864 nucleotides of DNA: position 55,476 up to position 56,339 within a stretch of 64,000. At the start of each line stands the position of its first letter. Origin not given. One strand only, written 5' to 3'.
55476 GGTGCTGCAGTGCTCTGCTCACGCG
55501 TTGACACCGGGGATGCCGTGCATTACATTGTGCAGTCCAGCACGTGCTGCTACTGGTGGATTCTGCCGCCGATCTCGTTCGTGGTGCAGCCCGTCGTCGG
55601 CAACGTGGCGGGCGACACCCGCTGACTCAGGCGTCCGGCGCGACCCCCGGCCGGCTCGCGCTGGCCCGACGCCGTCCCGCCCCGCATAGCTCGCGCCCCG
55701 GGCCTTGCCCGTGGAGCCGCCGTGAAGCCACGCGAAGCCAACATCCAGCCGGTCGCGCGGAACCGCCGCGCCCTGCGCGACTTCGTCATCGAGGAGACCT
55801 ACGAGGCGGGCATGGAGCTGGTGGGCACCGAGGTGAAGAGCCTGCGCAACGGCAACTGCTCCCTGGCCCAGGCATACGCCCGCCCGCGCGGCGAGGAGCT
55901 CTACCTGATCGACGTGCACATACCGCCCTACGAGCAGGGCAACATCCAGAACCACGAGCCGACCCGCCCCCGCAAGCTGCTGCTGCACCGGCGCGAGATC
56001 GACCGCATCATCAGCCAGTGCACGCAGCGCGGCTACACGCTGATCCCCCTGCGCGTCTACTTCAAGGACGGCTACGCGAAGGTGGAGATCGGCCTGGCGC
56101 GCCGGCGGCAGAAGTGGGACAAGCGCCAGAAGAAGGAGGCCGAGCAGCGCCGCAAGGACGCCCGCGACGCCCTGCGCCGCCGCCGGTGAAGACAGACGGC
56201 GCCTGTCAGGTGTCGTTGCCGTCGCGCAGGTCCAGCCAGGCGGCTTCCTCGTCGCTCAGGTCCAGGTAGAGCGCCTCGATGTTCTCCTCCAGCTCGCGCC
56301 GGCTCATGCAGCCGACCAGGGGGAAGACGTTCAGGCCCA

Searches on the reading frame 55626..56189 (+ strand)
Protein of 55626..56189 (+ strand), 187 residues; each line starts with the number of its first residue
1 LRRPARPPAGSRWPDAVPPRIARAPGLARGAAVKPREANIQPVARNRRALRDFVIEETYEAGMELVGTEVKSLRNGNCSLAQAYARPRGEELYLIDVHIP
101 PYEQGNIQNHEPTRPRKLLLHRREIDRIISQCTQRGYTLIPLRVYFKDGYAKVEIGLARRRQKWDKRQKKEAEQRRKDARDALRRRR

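Call 55: search_protein_families(library=pfam, proteins=[window:55626-56189:+], max_evalue=0.001)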
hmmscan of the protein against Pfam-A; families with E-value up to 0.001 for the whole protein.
window:55626-56189:+ (187 aa): 1 family
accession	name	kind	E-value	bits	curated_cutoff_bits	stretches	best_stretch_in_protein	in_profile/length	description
PF01668.23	SmpB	-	1.3e-52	178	27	1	43-183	1-141/143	SmpB protein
